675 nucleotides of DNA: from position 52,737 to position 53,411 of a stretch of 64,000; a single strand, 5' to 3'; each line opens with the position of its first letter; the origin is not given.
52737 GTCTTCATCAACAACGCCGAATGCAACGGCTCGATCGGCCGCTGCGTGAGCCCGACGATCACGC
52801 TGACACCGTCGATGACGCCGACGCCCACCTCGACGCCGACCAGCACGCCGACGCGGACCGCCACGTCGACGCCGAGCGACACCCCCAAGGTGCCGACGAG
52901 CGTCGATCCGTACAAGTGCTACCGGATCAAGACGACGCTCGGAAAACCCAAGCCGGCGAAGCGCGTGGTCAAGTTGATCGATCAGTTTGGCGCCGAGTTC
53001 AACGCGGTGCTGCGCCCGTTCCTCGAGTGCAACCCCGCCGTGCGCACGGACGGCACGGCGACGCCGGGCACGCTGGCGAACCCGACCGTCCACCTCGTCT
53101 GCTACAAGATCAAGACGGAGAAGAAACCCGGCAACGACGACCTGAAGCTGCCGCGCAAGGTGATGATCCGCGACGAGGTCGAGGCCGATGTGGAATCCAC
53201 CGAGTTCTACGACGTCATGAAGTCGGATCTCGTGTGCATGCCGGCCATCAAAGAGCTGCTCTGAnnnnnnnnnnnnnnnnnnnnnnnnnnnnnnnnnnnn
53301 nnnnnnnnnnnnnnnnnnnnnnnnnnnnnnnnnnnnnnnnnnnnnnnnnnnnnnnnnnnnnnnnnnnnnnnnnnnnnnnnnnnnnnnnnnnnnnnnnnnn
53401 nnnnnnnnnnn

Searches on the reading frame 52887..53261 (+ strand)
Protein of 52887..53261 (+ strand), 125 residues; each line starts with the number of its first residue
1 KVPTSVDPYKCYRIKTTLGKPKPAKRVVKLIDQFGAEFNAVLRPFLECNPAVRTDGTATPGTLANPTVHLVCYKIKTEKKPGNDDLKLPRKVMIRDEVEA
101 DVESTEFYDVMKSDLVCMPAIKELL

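Call 60: find_homologous_proteins(query=window:52887-53261:+, max_evalue=0.001)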
Query seq(125 aa) (125 aa): 3 proteins with E <= 0.001 among 8 candidates.
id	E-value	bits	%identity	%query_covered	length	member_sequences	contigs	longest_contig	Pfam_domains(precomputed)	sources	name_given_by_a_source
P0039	4.4e-53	196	71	98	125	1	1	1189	-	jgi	-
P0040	2.6e-33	132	62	88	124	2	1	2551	-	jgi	jgi:hypothetical protein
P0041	1.8e-31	126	46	99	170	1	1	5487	-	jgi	jgi:hypothetical protein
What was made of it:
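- Tried and rejected: The A C-terminus found only 3 hits (call 60).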

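Call 68: predict_structure(alignment_id=A7)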
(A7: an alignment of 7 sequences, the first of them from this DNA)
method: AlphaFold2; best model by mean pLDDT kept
length: 125 residues; sequences in the alignment: 7
mean_pLDDT: 63.1   pTM: 0.56
mean pLDDT of the five models: 63.1, 61.4, 61.4, 60.8, 59.3
residues with pLDDT >= 90: 0; 70-90: 54; 50-70: 41; < 50: 30
segments of 3 or more residues with pLDDT < 50: 1-6, 53-67, 98-102, 122-125
pLDDT, mean of each block of 10 residues (from residue 1): 48 64 73 77 78 44 48 76 59 60 64 77 42
secondary structure, 60 per line:
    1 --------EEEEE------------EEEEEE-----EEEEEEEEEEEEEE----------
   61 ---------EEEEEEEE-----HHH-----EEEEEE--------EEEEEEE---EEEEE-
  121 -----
elements in order: E9-13 E26-31 E37-50 E70-77 E91-96 E105-111 E115-119
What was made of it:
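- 52902..53261 (+): A C-terminal DUF7450-type all-β domain with four conserved Cys. AF2 gives an all-β model with pLDDT 63 (call 68).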

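Call 71: fold_search(model_id=the predicted structure, library=pdb)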
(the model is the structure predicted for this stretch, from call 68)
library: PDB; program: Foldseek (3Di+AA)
matches with E <= 10: 397; with E <= 0.001: 0
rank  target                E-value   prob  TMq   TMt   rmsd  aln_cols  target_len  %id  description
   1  8qqf_C                1.9e-01  0.11  0.14  0.15  14.4        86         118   16  TBC1D23 PH domain complexed with STX16 TLY motif (released 2024-04-10)
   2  4d0n_B                2.1e-01  0.16  0.21  0.09  12.9       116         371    9  AKAP13 (AKAP-Lbc) RhoGEF domain in complex with RhoA (released 2014-05-21)
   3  6jm5_A                2.6e-01  0.08  0.15  0.16  12.5       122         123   10  Crystal structure of TBC1D23 C terminal domain (released 2019-10-16)
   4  8u0i                  3.1e-01  0.91  0.39  0.52   4.6       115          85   11  Crystal structure of PA0012 complexed with cyclic-di-GMP from Pseudomonas aeruginosa (released 2024-09-04)
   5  6gq4                  3.6e-01  0.08  0.17  0.19  13.8       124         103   14  Neisseria gonorrhoeae Adhesin Complex Protein (released 2018-09-19)
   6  6jm5_B                3.6e-01  0.08  0.17  0.17  12.1       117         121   10  Crystal structure of TBC1D23 C terminal domain (released 2019-10-16)
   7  8qqf_A                4.0e-01  0.07  0.16  0.15  12.0       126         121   10  TBC1D23 PH domain complexed with STX16 TLY motif (released 2024-04-10)
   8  3uid_A                4.8e-01  0.15  0.27  0.22  14.9       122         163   13  Crystal Structure of Protein Ms6760 from Mycobacterium smegmatis (released 2011-11-23)
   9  9b8v_E                5.9e-01  0.82  0.38  0.07   4.1        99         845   10  AlphaFold2 informed cryo-EM model of the E. coli cellulose synthase BcsAG3B6 complex (released 2025-02-19)
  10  2wv5_A                6.2e-01  0.35  0.33  0.23   8.9       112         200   14  Crystal structure of foot-and-mouth disease virus 3C protease in complex with a decameric peptide corresponding to the (released 2009-10-27)
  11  9fnn_A                7.3e-01  0.75  0.38  0.07   3.8       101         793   10  Cryo-EM structure of the c-di-GMP-saturated 'crown'less Bcs macrocomplex for cellulose secretion in E. coli (released 2024-10-16)
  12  4xrn_B                7.3e-01  0.13  0.24  0.27  12.6       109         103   13  Pilz domain with c-di-gmp of a protein from Pseudomonas aeruginosa (released 2016-02-03)
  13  6bca_A                7.3e-01  0.10  0.20  0.18  13.1       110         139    8  A Complex between PH Domain of LbcRhoGEF (AKAP-Lbc) and Activated RhoA Bound to a GTP Analog (released 2017-12-13)
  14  6bc0_A                7.3e-01  0.08  0.19  0.18  13.0       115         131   10  A Complex between PH Domain of p190RhoGEF and Activated RhoA Bound to a GTP Analog (released 2017-12-13)
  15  8qgy_B                7.7e-01  0.11  0.21  0.05  13.5       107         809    6  Cryo-EM structure of C-terminally truncated Apoptosis signal-regulating kinase 1 (ASK1) (released 2024-04-03)
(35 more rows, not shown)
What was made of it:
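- Tried and rejected: The AF2 model is of low confidence (pLDDT 63, call 68) and its Foldseek matches are meaningless (call 71).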
